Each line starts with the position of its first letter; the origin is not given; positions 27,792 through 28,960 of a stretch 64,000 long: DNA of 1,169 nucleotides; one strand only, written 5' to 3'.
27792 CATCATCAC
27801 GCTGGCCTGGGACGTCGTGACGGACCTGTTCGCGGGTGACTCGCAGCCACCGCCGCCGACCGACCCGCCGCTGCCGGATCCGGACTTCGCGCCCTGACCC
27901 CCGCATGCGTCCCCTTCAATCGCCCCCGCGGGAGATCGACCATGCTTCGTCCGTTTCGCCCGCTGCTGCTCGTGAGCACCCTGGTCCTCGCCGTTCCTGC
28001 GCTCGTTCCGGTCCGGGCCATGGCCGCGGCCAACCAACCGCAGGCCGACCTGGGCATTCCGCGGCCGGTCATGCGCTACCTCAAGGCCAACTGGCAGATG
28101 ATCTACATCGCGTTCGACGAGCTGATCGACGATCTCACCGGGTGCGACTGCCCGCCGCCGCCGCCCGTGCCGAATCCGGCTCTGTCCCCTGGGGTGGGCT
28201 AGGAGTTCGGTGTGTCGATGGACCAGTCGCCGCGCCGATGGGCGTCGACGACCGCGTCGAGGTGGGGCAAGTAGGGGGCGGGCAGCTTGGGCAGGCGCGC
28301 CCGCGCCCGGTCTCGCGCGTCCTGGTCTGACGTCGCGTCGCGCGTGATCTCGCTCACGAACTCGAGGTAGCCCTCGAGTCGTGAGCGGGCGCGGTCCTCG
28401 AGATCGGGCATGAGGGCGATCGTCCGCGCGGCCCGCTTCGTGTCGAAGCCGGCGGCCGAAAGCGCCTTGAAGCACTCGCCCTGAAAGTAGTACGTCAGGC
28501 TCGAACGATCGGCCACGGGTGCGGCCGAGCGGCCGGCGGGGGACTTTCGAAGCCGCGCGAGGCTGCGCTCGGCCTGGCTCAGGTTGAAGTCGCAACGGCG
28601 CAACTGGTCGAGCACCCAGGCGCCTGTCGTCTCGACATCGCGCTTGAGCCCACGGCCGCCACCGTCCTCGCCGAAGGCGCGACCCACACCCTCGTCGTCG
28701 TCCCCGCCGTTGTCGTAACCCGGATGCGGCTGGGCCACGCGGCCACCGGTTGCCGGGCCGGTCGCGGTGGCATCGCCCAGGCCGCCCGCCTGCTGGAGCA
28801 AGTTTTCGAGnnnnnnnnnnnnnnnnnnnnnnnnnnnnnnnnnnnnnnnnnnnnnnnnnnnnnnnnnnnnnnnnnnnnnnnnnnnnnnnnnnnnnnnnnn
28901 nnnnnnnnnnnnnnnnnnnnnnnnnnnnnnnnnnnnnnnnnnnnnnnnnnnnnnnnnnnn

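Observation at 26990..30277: Sigma-54 promoter driving a tandem array of four paralogous small secreted Pro-rich proteins, with a convergent GAF-sigma-54 activator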

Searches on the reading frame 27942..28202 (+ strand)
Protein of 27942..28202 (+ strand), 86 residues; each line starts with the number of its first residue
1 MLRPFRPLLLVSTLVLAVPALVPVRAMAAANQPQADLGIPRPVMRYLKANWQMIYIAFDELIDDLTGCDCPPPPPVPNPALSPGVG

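Call 3: search_protein_families(library=pfam, proteins=[window:27942-28202:+], max_evalue=1)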
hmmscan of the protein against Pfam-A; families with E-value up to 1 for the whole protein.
window:27942-28202:+ (86 aa): 0 families

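Call 11: search_protein_families(library=ncbifam, proteins=[window:27942-28202:+], max_evalue=1)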
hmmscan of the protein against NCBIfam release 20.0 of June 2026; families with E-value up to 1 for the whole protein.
window:27942-28202:+ (86 aa): 0 families

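Call 26: find_homologous_proteins(query=A3, max_evalue=0.01)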
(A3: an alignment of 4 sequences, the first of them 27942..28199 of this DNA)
Query A3 (4 sequences) (86 aa, profile of the alignment): 13 proteins with E <= 0.01 among 736 candidates.
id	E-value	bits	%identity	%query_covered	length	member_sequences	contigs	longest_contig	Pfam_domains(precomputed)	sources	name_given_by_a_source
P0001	2.6e-41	158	100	100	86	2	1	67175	-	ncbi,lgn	-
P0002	3.0e-41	157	63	81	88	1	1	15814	-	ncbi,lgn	-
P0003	2.0e-34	136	75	62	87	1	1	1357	-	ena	-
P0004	9.2e-34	134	73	43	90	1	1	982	-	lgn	-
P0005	4.8e-32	128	69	81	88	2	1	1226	-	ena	-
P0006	8.3e-31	124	68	79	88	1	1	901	-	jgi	-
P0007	4.7e-30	122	33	79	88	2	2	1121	-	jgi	jgi:hypothetical protein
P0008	2.6e-25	106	58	97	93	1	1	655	-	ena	-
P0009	7.1e-25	105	60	58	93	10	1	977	-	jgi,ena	-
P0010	3.1e-24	103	63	43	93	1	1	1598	-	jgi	jgi:hypothetical protein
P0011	8.8e-24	102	58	48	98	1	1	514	-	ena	-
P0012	2.3e-23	100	59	81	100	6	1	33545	-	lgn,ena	-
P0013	3.5e-22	96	66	43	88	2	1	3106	-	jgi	jgi:hypothetical protein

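Call 28: find_encoding_contigs(protein=P0012, flank=6000, max_places=3)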
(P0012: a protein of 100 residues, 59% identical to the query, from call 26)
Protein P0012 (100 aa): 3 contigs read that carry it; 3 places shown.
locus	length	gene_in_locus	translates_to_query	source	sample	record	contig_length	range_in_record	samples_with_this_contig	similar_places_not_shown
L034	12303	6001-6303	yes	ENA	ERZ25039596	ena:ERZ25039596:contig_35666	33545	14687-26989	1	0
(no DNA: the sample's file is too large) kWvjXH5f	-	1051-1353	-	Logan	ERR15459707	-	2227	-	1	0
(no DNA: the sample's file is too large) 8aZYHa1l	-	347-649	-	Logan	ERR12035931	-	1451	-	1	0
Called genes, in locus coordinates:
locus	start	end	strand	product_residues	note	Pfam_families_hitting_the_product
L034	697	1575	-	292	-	PF19290:PmbA_TldD_2nd (weak), PF19289:PmbA_TldD_3rd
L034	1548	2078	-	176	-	PF01523:PmbA_TldD_1st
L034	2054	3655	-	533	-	PF10518:TAT_signal (weak), PF01523:PmbA_TldD_1st, PF19290:PmbA_TldD_2nd, PF19289:PmbA_TldD_3rd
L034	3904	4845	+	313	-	PF00491:Arginase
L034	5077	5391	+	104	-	-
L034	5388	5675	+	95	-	-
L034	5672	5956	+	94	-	-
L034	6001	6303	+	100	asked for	-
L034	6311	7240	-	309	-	PF00158:Sigma54_activat, PF25601:AAA_lid_14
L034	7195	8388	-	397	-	PF00158:Sigma54_activat, PF14532:Sigma54_activ_2 (weak)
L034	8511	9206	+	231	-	PF07920:DUF1684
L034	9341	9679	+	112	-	PF19780:DUF6265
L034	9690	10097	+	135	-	PF01042:Ribonuc_L-PSP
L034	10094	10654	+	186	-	PF07609:DUF1572, PF12867:DinB_2, PF04978:MST (weak), PF11716:MDMPI_N (weak)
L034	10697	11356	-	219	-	PF00582:Usp (weak)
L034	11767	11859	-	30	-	-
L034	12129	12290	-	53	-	-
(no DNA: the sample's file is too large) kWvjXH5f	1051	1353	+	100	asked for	-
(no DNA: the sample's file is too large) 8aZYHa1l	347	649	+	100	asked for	-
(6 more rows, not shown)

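Call 49: search_protein_representatives(alignment_id=A5)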
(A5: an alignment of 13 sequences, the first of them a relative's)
Query: 13 sequences, 93 profile positions. Proteins with E-value up to 0.001 (for the whole library): 12; up to 1e-10: 7; up to 1e-30: 1. The best 12 are listed.
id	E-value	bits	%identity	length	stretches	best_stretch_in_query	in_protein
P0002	8.3e-36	138.4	-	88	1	1-92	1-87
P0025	2.6e-17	79.1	-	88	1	1-88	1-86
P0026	6.2e-16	74.7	-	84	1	1-87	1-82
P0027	2.7e-15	72.6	-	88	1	1-91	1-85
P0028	4.7e-15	71.9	-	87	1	1-86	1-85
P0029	2.7e-14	69.4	-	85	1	11-86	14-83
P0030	3.4e-13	65.9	-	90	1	1-90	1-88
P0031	2.1e-06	44.1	-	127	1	19-86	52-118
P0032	1.6e-05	41.3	-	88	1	1-88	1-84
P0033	1.2e-04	38.5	-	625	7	23-47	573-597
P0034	3.6e-04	37.0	-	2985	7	22-44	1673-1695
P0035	4.4e-04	36.7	-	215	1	6-90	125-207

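Call 51: find_encoding_contigs(protein=P0028, flank=6000, max_places=3)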
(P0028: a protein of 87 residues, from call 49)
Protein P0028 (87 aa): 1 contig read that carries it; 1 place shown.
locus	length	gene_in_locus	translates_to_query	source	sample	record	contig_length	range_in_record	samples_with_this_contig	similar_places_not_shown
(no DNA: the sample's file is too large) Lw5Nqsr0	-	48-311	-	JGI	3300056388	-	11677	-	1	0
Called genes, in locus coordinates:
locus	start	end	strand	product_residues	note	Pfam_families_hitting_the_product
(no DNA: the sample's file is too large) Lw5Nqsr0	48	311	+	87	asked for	-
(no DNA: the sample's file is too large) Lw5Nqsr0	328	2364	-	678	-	PF00158:Sigma54_activat, PF14532:Sigma54_activ_2, PF07728:AAA_5, PF25601:AAA_lid_14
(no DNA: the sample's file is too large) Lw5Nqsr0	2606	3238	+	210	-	PF07920:DUF1684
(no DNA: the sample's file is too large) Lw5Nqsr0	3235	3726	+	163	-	PF19780:DUF6265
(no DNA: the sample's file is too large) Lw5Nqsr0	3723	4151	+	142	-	PF01042:Ribonuc_L-PSP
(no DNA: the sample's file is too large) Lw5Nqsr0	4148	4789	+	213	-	PF12867:DinB_2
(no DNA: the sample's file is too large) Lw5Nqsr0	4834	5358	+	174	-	PF07609:DUF1572, PF04978:MST (weak), PF12867:DinB_2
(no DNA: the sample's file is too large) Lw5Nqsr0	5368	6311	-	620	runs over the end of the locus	PF13520:AA_permease_2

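Call 52: find_encoding_contigs(protein=P0030, flank=6000, max_places=3)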
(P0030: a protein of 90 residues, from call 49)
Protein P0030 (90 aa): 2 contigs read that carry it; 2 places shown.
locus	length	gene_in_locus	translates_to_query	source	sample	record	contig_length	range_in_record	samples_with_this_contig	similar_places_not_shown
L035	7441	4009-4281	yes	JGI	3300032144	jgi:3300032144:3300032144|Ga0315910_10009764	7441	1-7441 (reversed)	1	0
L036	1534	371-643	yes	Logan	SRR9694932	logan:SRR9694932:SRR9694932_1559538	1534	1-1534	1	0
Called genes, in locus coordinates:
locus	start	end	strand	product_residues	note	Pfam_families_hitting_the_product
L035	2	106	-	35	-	?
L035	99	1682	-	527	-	PF10518:TAT_signal (weak), PF01523:PmbA_TldD_1st, PF19290:PmbA_TldD_2nd, PF19289:PmbA_TldD_3rd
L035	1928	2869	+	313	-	PF00491:Arginase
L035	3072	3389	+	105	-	-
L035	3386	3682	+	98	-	-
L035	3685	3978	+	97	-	-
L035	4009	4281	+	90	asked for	-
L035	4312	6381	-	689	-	PF00158:Sigma54_activat, PF14532:Sigma54_activ_2, PF07728:AAA_5 (weak), PF25601:AAA_lid_14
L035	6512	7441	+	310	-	?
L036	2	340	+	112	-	?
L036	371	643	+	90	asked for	-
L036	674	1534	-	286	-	?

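Call 62: search_protein_families(library=phrogs, proteins=[window:27942-28202:+], max_evalue=1)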
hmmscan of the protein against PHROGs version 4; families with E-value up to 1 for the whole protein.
window:27942-28202:+ (86 aa): 1 family
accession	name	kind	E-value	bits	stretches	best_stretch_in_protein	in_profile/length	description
phrog_5504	-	unknown function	0.49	11.4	1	58-72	36-50/74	-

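Call 63: search_protein_families(library=padloc, proteins=[window:27942-28202:+], max_evalue=1)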
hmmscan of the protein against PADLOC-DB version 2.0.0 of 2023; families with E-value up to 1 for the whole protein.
window:27942-28202:+ (86 aa): 0 families

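Call 74: predict_structure(alignment_id=A5)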
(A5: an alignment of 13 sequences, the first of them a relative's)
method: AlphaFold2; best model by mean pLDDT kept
length: 86 residues; sequences in the alignment: 13
mean_pLDDT: 66.4   pTM: 0.30
mean pLDDT of the five models: 66.4, 65.2, 62.3, 60.3, 59.3
residues with pLDDT >= 90: 0; 70-90: 39; 50-70: 43; < 50: 4
segments of 3 or more residues with pLDDT < 50: 84-86
pLDDT, mean of each block of 10 residues (from residue 1): 70 74 56 57 79 82 69 58 45
secondary structure, 60 per line:
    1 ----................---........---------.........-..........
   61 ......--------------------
elements in order: H5-20 H24-31 H41-49 H51-66

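Call 77: find_encoding_contigs(protein=P0031, flank=6000, max_places=3)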
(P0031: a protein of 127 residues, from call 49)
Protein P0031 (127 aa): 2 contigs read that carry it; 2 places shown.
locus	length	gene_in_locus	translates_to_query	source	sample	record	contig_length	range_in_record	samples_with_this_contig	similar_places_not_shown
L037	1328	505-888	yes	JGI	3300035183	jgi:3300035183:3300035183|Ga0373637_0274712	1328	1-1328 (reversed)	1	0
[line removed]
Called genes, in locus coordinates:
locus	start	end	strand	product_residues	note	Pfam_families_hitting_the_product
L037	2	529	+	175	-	?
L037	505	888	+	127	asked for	-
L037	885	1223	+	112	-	-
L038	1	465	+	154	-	?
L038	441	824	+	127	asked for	-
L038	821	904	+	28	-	?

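Call 78: find_encoding_contigs(protein=P0026, flank=6000, max_places=3)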
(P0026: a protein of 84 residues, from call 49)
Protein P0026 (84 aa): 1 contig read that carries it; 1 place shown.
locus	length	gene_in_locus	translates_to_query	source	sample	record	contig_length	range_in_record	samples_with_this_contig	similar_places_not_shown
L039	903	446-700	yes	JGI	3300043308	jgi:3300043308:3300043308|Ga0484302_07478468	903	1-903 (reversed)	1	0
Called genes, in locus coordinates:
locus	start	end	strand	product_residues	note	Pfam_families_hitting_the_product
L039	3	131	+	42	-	?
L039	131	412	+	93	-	-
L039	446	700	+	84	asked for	-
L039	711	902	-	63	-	?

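Call 79: find_encoding_contigs(protein=P0032, flank=6000, max_places=3)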
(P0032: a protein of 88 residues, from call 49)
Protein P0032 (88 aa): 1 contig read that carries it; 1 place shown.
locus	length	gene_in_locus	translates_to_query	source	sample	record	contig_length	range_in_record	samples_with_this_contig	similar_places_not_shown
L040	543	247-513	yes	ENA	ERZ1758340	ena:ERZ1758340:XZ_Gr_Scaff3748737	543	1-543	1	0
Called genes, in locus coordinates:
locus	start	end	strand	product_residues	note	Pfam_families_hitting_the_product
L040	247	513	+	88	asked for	-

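Call 81: search_solved_structures(query=A5, max_evalue=10)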
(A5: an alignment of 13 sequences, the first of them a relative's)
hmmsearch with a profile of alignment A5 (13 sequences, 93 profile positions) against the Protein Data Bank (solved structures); distinct sequences matched with E-value up to 10: 5.
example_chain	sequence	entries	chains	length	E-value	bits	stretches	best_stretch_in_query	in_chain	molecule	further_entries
4bts_AH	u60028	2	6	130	0.31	14.7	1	27-68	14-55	40S RIBOSOMAL PROTEIN RPS22E | RIBOSOMAL PROTEIN S8 CONTAINING PROTEIN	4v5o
5t2a_AJ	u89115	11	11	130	1.1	12.9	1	23-69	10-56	uS8 | ribosomal protein S8 | Putative 40S ribosomal protein S15A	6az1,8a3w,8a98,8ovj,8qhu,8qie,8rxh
5opt_e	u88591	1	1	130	1.1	12.9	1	23-69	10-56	40S ribosomal protein S15a, putative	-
7ase_b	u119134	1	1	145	1.2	12.8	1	23-69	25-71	40S ribosomal protein S15a, putative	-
3v4o_A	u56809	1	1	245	1.2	12.8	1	35-75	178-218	Mucosa-associated lymphoid tissue lymphoma translocation protein 1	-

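Call 91: find_related_loci(query=A5, collection=metagenome_contigs, flank=7000)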
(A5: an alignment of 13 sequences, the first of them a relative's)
Query A5 (86 aa) in metagenome_contigs; peptide patterns used: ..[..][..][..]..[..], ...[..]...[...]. (x = any residue, [..] = any of these).
151 stretches matched a pattern; 2 encode a relative of the query (tblastn E <= 1e-3); 2 distinct loci.
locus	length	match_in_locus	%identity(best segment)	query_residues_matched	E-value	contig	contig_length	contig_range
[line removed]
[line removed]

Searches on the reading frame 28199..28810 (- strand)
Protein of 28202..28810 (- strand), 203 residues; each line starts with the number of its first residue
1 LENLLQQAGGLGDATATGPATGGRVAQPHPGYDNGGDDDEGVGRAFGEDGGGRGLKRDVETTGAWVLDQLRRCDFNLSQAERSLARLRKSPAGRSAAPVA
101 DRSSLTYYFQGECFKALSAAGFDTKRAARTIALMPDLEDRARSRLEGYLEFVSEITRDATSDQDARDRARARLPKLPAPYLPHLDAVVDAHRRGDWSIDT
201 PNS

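Call 33: search_protein_families(library=pfam, proteins=[window:28202-28810:-], max_evalue=10)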
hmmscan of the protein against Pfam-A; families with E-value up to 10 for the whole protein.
seq(203 aa): 0 families

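Call 34: search_solved_structures(query=window:28202-28810:-, max_evalue=10)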
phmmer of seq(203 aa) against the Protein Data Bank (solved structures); distinct sequences matched with E-value up to 10: 0.

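Call 47: predict_structure(alignment_id=A6)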
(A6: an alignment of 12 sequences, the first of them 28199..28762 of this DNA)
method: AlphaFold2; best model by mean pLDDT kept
length: 187 residues; sequences in the alignment: 12
mean_pLDDT: 78.4   pTM: 0.71
mean pLDDT of the five models: 78.4, 77.3, 73.0, 66.2, 65.6
residues with pLDDT >= 90: 104; 70-90: 32; 50-70: 8; < 50: 43
segments of 3 or more residues with pLDDT < 50: 1-40, 185-187
pLDDT, mean of each block of 10 residues (from residue 1): 40 34 35 41 82 92 86 73 78 96 97 96 96 96 96 95 97 95 58
secondary structure, 60 per line:
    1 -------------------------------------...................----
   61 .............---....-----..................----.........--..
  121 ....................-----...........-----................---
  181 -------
elements in order: H38-56 H61-73 H77-80 H86-103 H108-116 H119-140 H146-156 H162-177

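Call 96: fold_search(model_id=the predicted structure, library=pdb)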
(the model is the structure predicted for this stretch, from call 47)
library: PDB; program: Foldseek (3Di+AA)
matches with E <= 10: 106; with E <= 0.001: 0
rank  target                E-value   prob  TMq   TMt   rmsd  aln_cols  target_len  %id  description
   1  3sl9_B                1.6e+00  0.08  0.18  0.19  13.2       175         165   12  X-ray structure of Beta catenin in complex with Bcl9 (released 2012-02-29)
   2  5h9e_A                2.5e+00  0.06  0.15  0.08  15.0       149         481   19  Crystal structure of E. coli Cascade bound to a PAM-containing dsDNA target (32-nt spacer) at 3.20 angstrom resolution (released 2016-02-17)
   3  5cwb                  3.0e+00  0.07  0.21  0.20  14.1       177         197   14  Crystal structure of de novo designed helical repeat protein DHR4 (released 2015-12-16)
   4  1cnt_2                3.1e+00  0.03  0.13  0.17  18.1       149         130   12  CILIARY NEUROTROPHIC FACTOR (released 1997-03-26)
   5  5f5p_A                3.6e+00  0.04  0.17  0.18  17.2       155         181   12  Molecular Basis for Shroom2 Recognition by Rock1 (released 2016-10-19)
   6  1to9_B                3.8e+00  0.08  0.25  0.22  13.4       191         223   10  Crystal structure of THI-4 protein from Bacillus subtilis (released 2004-08-10)
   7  8f6q_A                3.8e+00  0.07  0.22  0.21  14.6       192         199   12  CryoEM structure of designed modular protein oligomer C8-71 (released 2023-11-29)
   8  9cru_K                3.8e+00  0.05  0.17  0.15  20.1       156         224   14  Y20S (Sec18-Sec17-Sec9-Sso1-Snc1) EDTA - Class 1 (released 2025-08-27)
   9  6jc4_A                4.0e+00  0.03  0.16  0.15  15.0       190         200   16  Crystal structure of the urease accessory protein UreF from Klebsiella pneumoniae (released 2020-01-29)
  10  6ivm_C                4.0e+00  0.03  0.14  0.12  17.6       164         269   13  Crystal structure of a membrane protein P143A (released 2019-11-06)
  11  8tgn_A                4.0e+00  0.03  0.14  0.10  18.3       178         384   12  VMAT1 dimer with serotonin and reserpine (released 2024-03-20)
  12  2m8g_MODEL_1_X        4.2e+00  0.30  0.22  0.51   2.8        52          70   17  Structure, function, and tethering of DNA-binding domains in 54 transcriptional activators (released 2013-08-28)
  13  3mtt                  4.2e+00  0.02  0.12  0.13  33.2       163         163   18  Crystal structure of iSH2 domain of human p85beta, Northeast Structural Genomics Consortium Target HR5531C (released 2010-05-19)
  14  2cz2                  4.4e+00  0.04  0.16  0.15  13.9       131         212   11  Crystal structure of glutathione transferase zeta 1-1 (maleylacetoacetate isomerase) from Mus musculus (form-1 crystal) (released 2006-01-10)
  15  6ivw_B                4.4e+00  0.03  0.15  0.12  17.1       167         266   12  Crystal structure of a bacterial Bestrophin homolog from Klebsiella pneumoniae with a mutation D269A (released 2019-11-13)
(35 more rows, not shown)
